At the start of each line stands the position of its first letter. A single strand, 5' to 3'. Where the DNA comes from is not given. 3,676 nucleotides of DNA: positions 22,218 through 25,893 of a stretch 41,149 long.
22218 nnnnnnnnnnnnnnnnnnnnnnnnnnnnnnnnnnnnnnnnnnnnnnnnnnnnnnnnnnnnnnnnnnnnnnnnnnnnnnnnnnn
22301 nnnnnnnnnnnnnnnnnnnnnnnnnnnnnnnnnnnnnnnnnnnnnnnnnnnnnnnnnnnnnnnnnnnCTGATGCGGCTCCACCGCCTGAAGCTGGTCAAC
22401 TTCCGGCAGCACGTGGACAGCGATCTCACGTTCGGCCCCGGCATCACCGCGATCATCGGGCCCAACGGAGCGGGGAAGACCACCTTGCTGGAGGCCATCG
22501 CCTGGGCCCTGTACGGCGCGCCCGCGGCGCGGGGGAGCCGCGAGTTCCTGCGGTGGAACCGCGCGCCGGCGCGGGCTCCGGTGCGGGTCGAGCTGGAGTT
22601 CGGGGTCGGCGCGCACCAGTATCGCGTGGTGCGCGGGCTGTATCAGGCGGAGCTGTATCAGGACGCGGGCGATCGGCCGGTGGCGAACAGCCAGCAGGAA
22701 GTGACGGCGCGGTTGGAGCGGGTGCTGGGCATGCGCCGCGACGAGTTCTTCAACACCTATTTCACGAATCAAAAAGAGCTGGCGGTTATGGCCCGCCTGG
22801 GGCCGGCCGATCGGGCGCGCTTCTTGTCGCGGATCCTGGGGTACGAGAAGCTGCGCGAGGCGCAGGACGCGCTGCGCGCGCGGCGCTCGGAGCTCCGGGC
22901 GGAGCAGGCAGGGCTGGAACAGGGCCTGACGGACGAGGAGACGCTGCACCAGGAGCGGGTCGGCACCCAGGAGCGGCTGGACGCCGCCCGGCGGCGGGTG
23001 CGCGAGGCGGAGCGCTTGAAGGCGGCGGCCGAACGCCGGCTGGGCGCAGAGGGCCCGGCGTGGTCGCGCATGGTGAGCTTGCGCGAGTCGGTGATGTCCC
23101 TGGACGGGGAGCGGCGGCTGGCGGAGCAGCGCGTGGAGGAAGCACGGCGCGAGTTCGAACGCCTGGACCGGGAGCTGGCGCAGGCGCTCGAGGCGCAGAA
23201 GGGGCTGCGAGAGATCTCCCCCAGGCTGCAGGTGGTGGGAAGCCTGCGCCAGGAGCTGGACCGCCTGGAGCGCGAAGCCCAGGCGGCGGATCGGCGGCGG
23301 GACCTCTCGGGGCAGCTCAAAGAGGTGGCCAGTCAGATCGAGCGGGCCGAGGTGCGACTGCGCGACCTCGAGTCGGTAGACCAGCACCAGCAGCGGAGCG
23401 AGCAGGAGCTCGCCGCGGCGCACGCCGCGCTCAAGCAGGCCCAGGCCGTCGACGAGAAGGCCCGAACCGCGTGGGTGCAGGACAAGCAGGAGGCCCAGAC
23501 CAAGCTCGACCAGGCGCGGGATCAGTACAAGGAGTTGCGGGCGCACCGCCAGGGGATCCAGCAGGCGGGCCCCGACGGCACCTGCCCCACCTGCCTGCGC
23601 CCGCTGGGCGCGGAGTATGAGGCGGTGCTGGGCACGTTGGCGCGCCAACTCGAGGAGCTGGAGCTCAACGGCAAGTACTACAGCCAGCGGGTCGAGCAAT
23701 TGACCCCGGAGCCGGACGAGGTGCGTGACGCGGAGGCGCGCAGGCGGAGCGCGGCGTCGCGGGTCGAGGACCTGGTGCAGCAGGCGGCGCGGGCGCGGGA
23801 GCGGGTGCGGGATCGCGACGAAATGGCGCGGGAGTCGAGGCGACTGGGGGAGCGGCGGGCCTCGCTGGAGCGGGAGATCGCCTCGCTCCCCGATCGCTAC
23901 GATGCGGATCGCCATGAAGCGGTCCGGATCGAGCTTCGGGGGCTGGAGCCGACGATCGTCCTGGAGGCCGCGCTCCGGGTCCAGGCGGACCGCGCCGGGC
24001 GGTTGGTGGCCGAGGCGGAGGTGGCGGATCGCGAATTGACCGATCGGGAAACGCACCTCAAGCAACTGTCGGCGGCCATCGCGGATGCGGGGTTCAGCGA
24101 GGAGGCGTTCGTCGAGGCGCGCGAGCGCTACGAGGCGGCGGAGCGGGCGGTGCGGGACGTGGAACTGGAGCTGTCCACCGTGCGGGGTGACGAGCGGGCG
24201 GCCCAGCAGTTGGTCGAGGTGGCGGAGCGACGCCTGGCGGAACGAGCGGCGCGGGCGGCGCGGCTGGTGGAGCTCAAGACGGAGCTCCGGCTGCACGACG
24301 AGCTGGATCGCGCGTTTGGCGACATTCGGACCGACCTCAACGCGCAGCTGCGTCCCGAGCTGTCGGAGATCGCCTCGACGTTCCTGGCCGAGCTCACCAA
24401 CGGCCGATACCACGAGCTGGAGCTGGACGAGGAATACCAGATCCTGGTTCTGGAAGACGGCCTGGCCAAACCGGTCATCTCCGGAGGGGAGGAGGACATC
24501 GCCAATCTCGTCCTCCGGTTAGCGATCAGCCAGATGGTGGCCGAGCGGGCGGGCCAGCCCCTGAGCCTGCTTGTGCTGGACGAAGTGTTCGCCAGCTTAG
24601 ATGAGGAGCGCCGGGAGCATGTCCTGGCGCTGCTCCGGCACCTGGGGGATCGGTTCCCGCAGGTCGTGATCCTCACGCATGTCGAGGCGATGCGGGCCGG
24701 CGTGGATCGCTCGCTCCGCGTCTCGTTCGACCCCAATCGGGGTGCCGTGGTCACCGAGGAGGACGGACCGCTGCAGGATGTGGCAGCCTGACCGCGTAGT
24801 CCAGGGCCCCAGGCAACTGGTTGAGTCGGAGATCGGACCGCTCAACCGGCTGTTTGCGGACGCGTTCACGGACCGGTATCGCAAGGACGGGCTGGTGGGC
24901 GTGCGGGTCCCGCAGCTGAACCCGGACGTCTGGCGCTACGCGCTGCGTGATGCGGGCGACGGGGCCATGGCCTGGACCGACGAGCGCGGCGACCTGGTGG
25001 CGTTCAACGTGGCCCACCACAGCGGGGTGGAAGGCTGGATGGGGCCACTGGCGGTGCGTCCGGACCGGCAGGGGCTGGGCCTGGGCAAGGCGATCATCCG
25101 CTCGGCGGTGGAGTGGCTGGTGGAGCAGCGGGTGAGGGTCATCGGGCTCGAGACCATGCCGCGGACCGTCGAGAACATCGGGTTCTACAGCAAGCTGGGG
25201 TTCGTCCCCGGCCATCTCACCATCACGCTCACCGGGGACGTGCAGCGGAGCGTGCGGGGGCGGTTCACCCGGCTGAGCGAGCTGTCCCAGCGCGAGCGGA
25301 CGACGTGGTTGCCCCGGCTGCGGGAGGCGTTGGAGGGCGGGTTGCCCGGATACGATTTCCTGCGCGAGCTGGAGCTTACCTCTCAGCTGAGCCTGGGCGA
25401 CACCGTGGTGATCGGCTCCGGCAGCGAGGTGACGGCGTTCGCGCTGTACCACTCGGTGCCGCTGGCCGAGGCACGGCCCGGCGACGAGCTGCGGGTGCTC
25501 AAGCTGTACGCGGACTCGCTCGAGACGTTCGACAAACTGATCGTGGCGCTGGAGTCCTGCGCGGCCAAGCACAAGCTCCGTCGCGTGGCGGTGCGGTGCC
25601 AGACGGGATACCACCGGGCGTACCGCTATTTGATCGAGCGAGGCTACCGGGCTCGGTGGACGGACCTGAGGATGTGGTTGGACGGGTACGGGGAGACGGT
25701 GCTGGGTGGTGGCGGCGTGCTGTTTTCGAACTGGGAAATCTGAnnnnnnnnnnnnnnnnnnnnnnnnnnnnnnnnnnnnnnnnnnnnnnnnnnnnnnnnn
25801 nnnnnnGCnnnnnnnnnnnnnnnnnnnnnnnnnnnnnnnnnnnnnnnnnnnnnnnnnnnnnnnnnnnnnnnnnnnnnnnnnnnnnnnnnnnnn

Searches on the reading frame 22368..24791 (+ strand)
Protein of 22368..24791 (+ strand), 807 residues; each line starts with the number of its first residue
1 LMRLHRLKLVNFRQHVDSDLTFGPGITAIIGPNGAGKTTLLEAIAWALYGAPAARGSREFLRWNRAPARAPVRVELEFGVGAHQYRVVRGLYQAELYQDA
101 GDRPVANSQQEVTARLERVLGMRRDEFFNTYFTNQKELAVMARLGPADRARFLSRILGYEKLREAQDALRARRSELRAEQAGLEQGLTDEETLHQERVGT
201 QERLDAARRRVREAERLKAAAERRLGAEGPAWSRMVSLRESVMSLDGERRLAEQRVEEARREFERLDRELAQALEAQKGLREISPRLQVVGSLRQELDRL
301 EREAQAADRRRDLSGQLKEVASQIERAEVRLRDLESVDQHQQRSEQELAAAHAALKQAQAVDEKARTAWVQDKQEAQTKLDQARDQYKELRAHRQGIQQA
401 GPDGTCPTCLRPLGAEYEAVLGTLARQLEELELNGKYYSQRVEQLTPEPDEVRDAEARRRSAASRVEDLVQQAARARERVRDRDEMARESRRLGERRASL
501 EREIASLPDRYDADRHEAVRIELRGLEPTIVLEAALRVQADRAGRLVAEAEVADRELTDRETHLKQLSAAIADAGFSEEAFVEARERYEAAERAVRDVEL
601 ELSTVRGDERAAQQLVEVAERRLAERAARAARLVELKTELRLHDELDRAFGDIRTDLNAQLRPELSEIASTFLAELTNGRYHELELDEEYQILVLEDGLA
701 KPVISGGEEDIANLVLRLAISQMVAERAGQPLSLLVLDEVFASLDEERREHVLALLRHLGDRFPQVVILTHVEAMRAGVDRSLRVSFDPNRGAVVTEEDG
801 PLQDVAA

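Call 9: search_protein_families(library=pfam, proteins=[window:22368-24791:+], max_evalue=0.1)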
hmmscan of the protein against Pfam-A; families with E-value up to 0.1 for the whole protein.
window:22368-24791:+ (807 aa): 15 families
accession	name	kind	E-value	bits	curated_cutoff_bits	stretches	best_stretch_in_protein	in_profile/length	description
PF13476.12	AAA_23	-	3.3e-22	80.5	27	1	6-275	1-198/201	AAA domain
PF02463.25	SMC_N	-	2e-21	76.9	40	2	563-787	119-213/220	RecF/RecN/SMC N terminal domain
PF13514.12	AAA_27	-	9.9e-10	38.8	22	1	2-179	1-175/206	AAA domain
PF13304.12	AAA_21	-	1.8e-09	38.5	27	1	26-49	1-24/304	AAA domain, putative AbiEii toxin, Type IV TA system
PF13175.12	AAA_15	-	2.7e-09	37.5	32.1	1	2-46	1-45/374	AAA ATPase domain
PF13558.12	SbcC_Walker_B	-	6.7e-08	33.1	27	1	705-757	34-89/90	SbcC/RAD50-like, Walker B motif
PF13555.12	AAA_29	-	2.4e-07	30.8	27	1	4-52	1-50/61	P-loop containing region of AAA domain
PF00005.33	ABC_tran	-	0.00025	22.1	25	1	26-45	13-32/137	ABC transporter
PF25199.1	nSTAND_NTPase5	-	0.00074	19.8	34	1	23-53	40-67/145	Novel STAND NTPase 5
PF13166.12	AAA_13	-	0.0036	16.5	36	0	253-771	109-569/713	AAA domain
PF09818.15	ABC_ATPase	-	0.0042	16.6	23.2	1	24-50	79-105/283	P-loop domain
PF00004.35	AAA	-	0.0047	17.8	21.2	0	29-51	3-24/131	ATPase family associated with various cellular activities (AAA)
PF13401.12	AAA_22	-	0.015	16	27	1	23-47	4-28/130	AAA domain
PF02403.27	Seryl_tRNA_N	-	0.036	14.7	28.2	1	238-309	27-95/108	Seryl-tRNA synthetase N-terminal domain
PF05729.18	NACHT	-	0.076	13.3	26.7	0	28-47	4-23/167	NACHT domain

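Call 15: search_protein_families(library=ncbifam, proteins=[window:22368-24791:+], max_evalue=0.1)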
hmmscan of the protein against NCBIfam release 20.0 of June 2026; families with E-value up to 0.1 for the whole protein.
window:22368-24791:+ (807 aa): 92 families (the best 25 are shown)
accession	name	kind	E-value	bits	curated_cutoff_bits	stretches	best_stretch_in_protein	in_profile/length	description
NF003034.1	PRK03918.1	equivalog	1.2e-56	192.2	700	3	2-394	1-400/878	DNA double-strand break repair ATPase Rad50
NF041034.1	Rad50_Sulf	equivalog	5.7e-43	146.9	1000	4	2-343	1-332/872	DNA double-strand break repair ATPase Rad50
NF002244.0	PRK01156.1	equivalog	7.5e-41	140.1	847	2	2-216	1-211/895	DNA double-strand break repair ATPase Rad50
NF002572.0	PRK02224.1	equivalog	7.2e-33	113.9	1087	2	2-163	1-165/888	DNA double-strand break repair ATPase Rad50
TIGR00618.1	sbcc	subfamily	7.6e-27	93.7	478.5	2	2-103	1-106/1043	exonuclease subunit SbcC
NF041035.1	Rad50_Halo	equivalog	1.3e-26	93.3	1000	2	2-167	1-169/883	DNA double-strand break repair ATPase Rad50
NF045487.1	ASRP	equivalog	3.7e-20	72.1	300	3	18-303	8-257/593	archaea-specific SMC-related protein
TIGR00611.2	recf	equivalog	1.7e-19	70.2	172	2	4-225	1-209/339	DNA replication/repair protein RecF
NF045780.1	TrlF_fam_ATP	equivalog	8e-16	57.9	350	1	18-392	303-651/944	TrlF family AAA-like ATPase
TIGR02168.1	SMC_prok_B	equivalog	2.3e-15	55.5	567.35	3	3-48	1-47/1181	chromosome segregation protein SMC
NF010680.0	PRK14079.1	equivalog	2.2e-14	53.2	386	2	2-91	1-90/349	recombination protein F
TIGR02169.1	SMC_prok_A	equivalog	4.4e-14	51.2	729.4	2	160-398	696-931/1165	chromosome segregation protein SMC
NF041751.2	sbcc_Staph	equivalog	5.9e-13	47.7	920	2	27-89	30-93/1007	exonuclease subunit SbcC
NF041752.4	sbcc_Bac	equivalog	5.2e-11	41.2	1420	2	668-785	992-1113/1130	exonuclease subunit SbcC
NF040873.1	AztA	equivalog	2.2e-10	40.4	220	2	16-47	11-41/191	zinc ABC transporter ATP-binding protein AztA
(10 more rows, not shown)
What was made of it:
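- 22371..24791 (+): Context: Rad50. NCBIfam Rad50 PRK03918 matches at 1.2e-56, with SMC_N and AAA_23 (calls 9, 15).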

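Call 73: search_protein_families(library=padloc, proteins=[window:22371-24791:+], max_evalue=0.001)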
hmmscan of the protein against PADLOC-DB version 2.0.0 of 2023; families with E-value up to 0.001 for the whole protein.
window:22371-24791:+ (806 aa): 95 families (the best 25 are shown)
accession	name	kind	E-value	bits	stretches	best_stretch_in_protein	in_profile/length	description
PDLC03859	LmuB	-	8.9e-36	122.2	1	1-772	3-585/611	-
PDLC04135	mad3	-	1.1e-32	112.1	2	2-285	1-242/374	mads_3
PDLC02747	PbeC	-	1.3e-18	65.3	2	545-770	407-627/632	PbeC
PDLC03865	LmuB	-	1.2e-13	48.3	2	173-603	286-707/1007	-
PDLC02714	PbeC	-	5.4e-13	46.6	2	1-90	1-101/651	PbeC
PDLC00310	PtuA1|PtuA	-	6e-13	46.7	1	1-47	1-47/443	AAA ATPase domain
PDLC02730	PbeC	-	1.6e-12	45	2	1-50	1-55/651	PbeC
PDLC00277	PtuA1|PtuA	-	1.9e-12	45.1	1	1-51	1-51/423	AAA ATPase domain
PDLC00278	PtuA1|PtuA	-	2e-12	45.1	1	1-48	1-48/436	AAA ATPase domain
PDLC02741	PbeC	-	2e-11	41.1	1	1-50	1-55/644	PbeC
PDLC00311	PtuA1|PtuA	-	2.2e-11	41.4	1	1-56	1-56/455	AAA ATPase domain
PDLC02726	PbeC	-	3.3e-11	40.4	1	3-87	3-95/637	PbeC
PDLC02722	PbeC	-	3.4e-11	40.5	1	1-89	1-97/643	PbeC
PDLC02753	PbeC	-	9.5e-11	38.7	1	1-89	1-102/648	PbeC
PDLC03860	LmuB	-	1.3e-10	38.5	1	1-101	4-95/565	-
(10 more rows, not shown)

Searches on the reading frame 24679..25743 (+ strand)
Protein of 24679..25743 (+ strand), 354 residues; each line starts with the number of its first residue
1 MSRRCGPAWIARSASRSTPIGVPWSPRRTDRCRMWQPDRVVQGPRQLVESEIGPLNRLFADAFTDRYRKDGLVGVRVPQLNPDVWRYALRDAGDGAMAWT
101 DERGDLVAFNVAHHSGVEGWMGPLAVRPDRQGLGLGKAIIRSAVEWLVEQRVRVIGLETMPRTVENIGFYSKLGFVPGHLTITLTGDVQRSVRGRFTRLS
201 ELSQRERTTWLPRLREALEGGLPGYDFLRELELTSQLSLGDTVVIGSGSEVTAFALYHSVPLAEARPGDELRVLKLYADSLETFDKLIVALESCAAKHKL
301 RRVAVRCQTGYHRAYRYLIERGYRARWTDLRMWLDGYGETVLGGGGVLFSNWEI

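Call 14: search_protein_families(library=pfam, proteins=[window:24679-25743:+], max_evalue=0.01)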
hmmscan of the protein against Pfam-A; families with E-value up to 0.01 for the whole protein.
window:24679-25743:+ (354 aa): 4 families
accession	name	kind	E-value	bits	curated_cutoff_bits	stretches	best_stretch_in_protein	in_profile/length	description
PF00583.31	Acetyltransf_1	-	5.2e-12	46.5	20.7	1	83-175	22-116/116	Acetyltransferase (GNAT) family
PF13508.13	Acetyltransf_7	-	5.9e-09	36.6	27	1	102-176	10-83/84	Acetyltransferase (GNAT) domain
PF13673.13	Acetyltransf_10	-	0.0026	18.2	23.6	1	121-177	54-109/128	Acetyltransferase (GNAT) domain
PF08445.16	FR47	-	0.0035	17.7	22.1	1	117-175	21-77/86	FR47-like protein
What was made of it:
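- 24778..25743 (+): Context: GNAT acetyltransferase that follows rad50 in essentially all related loci. The start is uncertain (24679 or 24778). Pfam Acetyltransf_1 matches (call 14).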

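Call 73: search_protein_families(library=padloc, proteins=[window:24781-25743:+], max_evalue=0.001)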
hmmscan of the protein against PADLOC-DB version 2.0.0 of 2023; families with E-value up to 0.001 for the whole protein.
window:24781-25743:+ (320 aa): 0 families
